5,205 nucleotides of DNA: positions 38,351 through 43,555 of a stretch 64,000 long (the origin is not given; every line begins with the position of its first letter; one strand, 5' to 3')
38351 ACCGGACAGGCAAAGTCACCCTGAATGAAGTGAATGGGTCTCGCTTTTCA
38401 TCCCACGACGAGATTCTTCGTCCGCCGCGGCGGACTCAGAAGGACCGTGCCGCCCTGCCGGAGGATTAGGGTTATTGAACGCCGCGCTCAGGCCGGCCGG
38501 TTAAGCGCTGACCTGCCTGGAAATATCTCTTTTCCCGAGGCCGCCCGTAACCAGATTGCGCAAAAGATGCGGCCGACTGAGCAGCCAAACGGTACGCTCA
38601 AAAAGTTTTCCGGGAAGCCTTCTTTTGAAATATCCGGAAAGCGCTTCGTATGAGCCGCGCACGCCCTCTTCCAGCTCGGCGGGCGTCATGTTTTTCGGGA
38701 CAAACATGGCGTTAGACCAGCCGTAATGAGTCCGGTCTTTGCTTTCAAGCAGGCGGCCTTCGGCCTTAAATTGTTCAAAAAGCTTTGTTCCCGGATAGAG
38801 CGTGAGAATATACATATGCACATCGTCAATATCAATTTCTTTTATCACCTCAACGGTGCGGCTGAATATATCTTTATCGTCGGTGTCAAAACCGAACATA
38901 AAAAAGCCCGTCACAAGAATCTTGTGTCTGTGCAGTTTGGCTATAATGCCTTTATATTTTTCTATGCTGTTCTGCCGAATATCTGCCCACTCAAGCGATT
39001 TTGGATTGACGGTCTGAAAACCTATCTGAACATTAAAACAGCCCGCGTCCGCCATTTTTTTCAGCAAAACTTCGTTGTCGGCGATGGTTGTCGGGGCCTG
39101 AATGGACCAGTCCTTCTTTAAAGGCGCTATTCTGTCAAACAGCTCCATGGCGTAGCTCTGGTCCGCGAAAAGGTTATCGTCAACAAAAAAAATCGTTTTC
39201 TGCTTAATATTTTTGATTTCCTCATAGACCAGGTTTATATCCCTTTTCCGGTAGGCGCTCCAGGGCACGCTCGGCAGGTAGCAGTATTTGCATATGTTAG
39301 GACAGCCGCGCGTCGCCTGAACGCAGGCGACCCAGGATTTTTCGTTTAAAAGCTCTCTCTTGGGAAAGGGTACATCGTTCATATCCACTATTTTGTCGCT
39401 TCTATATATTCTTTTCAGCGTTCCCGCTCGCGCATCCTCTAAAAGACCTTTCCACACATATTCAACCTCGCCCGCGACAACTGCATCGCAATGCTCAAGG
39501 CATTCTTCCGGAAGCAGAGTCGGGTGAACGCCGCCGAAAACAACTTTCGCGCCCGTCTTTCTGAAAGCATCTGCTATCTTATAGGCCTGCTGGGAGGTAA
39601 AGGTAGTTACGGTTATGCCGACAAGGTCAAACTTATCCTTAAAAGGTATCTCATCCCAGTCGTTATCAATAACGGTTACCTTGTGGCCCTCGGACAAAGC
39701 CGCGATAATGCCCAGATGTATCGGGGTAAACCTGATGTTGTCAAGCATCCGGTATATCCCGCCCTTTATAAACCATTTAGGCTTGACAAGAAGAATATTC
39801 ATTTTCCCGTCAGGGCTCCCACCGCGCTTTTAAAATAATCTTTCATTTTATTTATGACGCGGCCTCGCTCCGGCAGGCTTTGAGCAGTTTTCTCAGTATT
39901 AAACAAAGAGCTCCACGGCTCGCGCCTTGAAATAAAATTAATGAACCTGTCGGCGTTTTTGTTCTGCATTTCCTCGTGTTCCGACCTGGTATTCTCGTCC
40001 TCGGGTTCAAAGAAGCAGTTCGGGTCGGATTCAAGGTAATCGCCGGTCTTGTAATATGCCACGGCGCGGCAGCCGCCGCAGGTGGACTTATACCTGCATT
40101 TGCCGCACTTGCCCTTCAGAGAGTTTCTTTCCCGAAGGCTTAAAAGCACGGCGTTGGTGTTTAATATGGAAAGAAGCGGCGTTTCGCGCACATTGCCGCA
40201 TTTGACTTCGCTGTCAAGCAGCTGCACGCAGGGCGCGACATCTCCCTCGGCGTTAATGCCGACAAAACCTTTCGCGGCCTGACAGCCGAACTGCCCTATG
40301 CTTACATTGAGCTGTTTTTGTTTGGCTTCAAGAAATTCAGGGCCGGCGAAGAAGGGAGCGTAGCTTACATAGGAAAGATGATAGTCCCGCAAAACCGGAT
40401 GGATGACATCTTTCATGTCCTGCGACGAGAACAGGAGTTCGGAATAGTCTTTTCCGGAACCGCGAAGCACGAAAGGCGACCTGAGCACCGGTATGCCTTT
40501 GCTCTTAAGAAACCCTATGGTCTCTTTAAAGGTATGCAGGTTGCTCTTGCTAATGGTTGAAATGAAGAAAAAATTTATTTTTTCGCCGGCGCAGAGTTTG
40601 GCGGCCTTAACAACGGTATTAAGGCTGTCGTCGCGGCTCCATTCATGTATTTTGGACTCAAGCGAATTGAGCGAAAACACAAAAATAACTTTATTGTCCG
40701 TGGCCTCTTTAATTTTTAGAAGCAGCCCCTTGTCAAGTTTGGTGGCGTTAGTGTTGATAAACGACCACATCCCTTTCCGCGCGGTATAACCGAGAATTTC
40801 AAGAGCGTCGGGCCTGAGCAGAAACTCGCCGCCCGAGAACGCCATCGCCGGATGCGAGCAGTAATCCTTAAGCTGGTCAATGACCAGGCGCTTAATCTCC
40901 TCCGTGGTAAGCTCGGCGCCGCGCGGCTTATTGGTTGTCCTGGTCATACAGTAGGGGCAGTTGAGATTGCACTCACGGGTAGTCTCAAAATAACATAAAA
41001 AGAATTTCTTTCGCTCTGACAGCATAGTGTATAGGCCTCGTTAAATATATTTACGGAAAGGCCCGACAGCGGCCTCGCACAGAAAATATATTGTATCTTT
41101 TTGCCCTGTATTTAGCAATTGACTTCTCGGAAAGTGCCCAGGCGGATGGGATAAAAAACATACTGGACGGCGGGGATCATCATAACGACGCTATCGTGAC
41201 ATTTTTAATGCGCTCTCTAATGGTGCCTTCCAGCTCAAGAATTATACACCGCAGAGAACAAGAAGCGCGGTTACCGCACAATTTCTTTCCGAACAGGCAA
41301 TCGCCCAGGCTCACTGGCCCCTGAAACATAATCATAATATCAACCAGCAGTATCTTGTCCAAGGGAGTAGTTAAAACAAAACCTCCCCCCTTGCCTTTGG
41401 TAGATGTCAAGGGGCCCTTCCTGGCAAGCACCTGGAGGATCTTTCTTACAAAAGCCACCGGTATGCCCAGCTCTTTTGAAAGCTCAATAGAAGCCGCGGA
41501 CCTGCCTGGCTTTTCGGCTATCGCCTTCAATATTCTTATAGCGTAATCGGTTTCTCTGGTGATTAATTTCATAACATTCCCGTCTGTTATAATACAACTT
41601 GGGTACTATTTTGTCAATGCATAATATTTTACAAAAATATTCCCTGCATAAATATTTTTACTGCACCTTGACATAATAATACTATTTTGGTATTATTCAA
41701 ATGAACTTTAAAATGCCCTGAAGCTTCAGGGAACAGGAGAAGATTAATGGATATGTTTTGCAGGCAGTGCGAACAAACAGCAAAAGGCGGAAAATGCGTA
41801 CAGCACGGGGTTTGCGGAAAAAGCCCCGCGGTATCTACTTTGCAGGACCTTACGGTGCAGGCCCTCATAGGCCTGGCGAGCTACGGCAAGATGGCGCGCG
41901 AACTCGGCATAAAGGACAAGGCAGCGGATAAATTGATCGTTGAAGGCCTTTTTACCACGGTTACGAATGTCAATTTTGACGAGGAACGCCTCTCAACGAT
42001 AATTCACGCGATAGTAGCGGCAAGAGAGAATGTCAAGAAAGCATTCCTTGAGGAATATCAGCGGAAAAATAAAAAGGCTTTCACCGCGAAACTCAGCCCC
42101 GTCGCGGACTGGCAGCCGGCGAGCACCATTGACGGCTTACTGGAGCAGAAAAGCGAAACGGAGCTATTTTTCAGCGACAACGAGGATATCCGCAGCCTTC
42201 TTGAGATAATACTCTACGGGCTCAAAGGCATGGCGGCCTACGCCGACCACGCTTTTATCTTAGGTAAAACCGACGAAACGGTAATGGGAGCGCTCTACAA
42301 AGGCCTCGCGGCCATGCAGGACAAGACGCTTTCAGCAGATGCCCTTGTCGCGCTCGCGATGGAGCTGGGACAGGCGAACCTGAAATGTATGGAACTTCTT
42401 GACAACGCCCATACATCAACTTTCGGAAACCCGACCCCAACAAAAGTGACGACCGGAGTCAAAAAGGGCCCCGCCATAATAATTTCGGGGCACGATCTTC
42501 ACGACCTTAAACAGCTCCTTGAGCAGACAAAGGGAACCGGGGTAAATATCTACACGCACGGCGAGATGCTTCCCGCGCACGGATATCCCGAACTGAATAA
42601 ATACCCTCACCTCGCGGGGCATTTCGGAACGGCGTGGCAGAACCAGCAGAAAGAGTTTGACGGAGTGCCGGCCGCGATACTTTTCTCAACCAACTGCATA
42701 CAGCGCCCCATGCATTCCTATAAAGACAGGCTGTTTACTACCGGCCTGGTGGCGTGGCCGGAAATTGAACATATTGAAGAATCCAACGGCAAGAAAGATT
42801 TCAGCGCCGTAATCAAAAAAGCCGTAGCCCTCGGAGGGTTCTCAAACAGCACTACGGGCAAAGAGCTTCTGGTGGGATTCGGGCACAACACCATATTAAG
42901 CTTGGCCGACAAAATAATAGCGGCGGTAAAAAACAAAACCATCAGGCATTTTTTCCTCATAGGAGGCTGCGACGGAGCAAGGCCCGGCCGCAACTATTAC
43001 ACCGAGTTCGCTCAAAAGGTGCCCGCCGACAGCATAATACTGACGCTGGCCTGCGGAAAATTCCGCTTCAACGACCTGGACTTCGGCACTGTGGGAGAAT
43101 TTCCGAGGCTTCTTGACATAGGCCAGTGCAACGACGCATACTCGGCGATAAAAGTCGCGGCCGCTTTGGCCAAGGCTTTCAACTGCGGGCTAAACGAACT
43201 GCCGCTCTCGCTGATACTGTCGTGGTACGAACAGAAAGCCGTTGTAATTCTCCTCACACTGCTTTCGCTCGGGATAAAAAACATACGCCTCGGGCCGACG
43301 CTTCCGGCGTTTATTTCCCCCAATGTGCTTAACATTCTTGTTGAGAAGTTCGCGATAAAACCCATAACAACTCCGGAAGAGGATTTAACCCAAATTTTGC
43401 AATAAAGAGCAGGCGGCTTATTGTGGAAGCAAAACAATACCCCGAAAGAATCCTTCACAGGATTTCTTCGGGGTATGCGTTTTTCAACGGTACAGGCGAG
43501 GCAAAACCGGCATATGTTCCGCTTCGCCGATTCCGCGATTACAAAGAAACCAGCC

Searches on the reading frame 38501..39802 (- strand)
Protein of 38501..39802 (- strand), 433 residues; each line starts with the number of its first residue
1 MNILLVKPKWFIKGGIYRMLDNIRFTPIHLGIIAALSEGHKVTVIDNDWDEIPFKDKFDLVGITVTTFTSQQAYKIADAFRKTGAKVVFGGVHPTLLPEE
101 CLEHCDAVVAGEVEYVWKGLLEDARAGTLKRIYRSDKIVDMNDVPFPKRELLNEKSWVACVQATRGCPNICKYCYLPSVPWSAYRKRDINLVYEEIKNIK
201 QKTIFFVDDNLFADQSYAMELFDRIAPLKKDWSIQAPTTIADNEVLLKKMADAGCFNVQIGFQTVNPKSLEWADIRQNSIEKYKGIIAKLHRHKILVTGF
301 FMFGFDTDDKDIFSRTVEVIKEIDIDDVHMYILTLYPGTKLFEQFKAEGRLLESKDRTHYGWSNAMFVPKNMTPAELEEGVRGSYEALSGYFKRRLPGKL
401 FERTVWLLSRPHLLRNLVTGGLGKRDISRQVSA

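Call 13: search_protein_families(library=pfam, proteins=[window:38501-39802:-], max_evalue=0.001)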
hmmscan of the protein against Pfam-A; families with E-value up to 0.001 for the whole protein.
window:38501-39802:- (433 aa): 2 families
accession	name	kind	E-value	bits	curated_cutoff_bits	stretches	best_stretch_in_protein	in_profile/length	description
PF04055.27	Radical_SAM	-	1.3e-19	71.4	29.5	1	163-317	3-163/166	Radical SAM superfamily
PF02310.24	B12-binding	-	1.7e-11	44.4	32.1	1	34-116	22-116/121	B12 binding domain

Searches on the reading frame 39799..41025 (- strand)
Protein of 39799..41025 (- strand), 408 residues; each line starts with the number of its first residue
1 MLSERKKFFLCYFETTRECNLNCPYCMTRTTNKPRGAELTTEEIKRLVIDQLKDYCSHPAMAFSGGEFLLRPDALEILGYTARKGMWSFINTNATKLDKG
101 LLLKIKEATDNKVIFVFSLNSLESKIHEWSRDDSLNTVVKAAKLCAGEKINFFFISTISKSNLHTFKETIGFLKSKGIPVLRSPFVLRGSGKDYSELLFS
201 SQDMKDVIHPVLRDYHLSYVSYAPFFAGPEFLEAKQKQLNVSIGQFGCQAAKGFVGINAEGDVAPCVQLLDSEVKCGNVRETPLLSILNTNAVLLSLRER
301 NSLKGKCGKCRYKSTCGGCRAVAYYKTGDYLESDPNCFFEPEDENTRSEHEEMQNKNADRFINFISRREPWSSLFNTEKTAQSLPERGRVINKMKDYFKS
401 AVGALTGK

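Call 13: search_protein_families(library=pfam, proteins=[window:39799-41025:-], max_evalue=0.001)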
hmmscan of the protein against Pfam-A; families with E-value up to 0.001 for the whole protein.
window:39799-41025:- (408 aa): 3 families
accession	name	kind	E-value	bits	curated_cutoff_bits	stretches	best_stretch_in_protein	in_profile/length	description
PF04055.27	Radical_SAM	-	7.1e-21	75.5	29.5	1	14-173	2-166/166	Radical SAM superfamily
PF13186.11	SPASM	-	2e-08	34.8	21.5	1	248-310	1-66/67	Iron-sulfur cluster-binding domain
PF13353.11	Fer4_12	-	7.6e-07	29.9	22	1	17-78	13-73/137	4Fe-4S single cluster domain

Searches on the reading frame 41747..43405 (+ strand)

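Call 13: search_protein_families(library=pfam, proteins=[window:41747-43405:+], max_evalue=0.001)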
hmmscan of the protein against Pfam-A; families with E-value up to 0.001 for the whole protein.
window:41747-43405:+ (552 aa): 1 family
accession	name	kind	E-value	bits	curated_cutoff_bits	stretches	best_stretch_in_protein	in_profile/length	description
PF03063.25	Prismane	-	5.9e-168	560.1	27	1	3-547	1-512/513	Prismane/CO dehydrogenase family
